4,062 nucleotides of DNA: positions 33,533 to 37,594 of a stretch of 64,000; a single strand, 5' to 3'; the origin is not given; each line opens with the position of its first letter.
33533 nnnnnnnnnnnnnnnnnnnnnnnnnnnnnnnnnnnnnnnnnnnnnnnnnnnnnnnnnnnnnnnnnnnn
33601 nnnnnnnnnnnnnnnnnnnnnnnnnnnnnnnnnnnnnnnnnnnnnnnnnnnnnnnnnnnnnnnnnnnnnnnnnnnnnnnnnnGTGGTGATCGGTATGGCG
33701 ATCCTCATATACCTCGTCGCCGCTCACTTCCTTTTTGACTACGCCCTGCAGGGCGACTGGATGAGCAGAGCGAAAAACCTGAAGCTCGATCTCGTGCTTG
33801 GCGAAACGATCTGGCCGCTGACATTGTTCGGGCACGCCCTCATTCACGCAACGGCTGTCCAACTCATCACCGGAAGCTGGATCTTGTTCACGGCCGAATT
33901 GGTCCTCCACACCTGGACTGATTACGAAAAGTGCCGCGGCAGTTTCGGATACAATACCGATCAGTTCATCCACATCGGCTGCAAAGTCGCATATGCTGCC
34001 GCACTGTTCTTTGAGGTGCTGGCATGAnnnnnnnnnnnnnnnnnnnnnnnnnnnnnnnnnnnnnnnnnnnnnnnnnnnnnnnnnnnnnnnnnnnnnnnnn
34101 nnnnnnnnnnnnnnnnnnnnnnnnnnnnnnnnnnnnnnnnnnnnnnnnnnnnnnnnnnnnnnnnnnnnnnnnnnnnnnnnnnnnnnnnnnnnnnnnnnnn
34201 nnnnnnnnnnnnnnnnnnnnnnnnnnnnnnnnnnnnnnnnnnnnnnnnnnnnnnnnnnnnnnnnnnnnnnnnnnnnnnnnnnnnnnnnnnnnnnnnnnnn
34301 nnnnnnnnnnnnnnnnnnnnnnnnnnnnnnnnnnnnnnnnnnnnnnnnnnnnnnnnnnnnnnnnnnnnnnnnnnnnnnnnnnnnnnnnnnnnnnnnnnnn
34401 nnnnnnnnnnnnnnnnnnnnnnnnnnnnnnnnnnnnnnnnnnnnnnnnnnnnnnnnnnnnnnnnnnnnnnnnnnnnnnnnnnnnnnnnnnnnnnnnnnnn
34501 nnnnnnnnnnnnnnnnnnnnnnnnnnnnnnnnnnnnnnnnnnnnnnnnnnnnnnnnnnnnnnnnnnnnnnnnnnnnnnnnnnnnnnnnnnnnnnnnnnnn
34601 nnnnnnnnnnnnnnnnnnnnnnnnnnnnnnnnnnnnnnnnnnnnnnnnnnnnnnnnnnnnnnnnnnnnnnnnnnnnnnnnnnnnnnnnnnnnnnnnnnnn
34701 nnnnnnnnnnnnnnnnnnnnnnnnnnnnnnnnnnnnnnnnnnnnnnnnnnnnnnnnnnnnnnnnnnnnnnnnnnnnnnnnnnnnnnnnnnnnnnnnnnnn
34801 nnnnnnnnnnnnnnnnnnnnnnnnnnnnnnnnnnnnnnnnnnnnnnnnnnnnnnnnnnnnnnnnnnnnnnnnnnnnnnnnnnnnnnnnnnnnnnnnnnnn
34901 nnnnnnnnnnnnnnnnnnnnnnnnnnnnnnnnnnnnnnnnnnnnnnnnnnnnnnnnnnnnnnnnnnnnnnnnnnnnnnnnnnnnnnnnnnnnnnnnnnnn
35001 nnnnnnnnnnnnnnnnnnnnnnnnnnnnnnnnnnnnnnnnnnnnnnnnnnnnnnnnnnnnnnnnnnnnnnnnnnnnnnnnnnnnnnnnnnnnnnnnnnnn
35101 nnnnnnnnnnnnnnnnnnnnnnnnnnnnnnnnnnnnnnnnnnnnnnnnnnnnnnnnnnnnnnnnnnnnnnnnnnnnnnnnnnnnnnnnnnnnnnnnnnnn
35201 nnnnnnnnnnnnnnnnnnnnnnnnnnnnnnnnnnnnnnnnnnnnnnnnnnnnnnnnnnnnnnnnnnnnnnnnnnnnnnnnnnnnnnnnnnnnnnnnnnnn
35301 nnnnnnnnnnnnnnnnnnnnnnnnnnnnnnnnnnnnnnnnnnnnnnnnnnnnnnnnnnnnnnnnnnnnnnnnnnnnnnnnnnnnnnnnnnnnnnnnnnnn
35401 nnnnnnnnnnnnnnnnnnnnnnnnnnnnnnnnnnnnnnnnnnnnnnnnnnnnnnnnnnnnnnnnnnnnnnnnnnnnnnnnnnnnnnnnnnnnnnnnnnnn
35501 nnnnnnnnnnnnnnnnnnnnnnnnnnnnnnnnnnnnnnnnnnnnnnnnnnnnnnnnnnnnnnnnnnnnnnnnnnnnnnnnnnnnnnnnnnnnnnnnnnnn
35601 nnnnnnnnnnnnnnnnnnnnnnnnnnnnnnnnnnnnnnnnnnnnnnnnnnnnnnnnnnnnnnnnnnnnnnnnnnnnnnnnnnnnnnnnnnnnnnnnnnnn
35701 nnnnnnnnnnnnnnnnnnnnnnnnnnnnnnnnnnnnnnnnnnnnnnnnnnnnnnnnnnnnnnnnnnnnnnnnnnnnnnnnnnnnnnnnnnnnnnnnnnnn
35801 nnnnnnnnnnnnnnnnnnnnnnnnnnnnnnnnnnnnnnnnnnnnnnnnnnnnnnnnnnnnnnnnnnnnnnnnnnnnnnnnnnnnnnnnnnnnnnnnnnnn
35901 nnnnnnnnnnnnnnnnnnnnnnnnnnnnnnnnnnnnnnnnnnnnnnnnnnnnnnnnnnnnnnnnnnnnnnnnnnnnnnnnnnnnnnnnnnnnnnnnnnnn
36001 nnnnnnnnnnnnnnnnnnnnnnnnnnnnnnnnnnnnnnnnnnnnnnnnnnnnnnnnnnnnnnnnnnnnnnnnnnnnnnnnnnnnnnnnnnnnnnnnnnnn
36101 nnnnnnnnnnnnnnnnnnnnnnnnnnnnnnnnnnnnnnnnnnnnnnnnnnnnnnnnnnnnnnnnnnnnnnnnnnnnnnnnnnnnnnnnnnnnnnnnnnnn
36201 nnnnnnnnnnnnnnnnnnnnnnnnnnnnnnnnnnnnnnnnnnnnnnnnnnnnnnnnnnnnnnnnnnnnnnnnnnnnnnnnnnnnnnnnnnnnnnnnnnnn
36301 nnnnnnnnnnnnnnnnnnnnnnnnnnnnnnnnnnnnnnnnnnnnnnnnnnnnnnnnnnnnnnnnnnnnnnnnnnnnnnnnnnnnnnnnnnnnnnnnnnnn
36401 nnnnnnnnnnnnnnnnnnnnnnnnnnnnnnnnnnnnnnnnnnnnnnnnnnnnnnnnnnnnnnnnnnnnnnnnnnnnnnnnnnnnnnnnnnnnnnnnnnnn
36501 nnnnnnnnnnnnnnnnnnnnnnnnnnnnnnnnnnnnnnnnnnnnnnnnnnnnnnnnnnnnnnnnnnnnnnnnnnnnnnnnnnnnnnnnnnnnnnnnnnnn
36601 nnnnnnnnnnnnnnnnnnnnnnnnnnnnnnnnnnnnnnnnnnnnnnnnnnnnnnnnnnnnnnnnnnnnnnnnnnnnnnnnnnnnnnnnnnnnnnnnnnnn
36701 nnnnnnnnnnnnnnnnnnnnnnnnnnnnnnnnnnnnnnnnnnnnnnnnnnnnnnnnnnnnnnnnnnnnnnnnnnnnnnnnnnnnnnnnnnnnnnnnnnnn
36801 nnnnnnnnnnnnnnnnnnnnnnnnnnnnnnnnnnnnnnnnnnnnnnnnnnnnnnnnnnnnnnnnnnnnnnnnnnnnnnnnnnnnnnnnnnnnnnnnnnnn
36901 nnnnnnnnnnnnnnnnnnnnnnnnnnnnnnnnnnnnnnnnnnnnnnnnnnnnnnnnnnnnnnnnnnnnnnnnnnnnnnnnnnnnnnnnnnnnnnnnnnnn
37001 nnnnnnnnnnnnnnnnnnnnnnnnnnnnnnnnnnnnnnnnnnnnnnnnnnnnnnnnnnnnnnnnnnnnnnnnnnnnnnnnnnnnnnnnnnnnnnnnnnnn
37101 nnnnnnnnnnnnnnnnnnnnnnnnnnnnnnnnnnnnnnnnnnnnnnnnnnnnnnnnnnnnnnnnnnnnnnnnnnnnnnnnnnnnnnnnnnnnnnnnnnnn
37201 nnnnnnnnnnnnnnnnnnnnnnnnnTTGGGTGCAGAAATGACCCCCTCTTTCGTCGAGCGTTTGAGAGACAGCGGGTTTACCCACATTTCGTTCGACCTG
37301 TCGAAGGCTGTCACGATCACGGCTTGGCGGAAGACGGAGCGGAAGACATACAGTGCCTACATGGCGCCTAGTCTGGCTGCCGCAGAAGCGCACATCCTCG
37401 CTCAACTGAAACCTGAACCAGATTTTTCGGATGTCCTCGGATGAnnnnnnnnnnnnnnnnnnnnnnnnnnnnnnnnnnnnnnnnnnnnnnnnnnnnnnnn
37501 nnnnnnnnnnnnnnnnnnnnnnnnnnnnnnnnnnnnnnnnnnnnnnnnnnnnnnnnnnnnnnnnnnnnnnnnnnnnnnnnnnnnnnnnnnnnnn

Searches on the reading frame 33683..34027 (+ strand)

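Call 60: search_protein_families(library=pfam, proteins=[window:33683-34027:+], max_evalue=0.01)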
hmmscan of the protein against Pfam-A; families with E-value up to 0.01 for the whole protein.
window:33683-34027:+ (114 aa): 1 family
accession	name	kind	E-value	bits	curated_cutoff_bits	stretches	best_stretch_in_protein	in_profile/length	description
PF11750.13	DUF3307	-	7.8e-06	26.4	23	1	7-104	1-105/127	Protein of unknown function (DUF3307)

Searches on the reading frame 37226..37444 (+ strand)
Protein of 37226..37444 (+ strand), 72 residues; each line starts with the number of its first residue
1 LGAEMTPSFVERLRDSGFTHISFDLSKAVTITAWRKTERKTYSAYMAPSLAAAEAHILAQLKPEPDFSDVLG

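Call 39: search_protein_families(library=pfam, proteins=[window:37226-37444:+], max_evalue=0.01)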
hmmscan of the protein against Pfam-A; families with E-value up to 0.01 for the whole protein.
window:37226-37444:+ (72 aa): 0 families

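Call 68: search_protein_families(library=padloc, proteins=[window:37226-37444:+], max_evalue=0.001)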
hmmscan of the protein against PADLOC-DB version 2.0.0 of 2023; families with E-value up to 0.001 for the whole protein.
window:37226-37444:+ (72 aa): 0 families
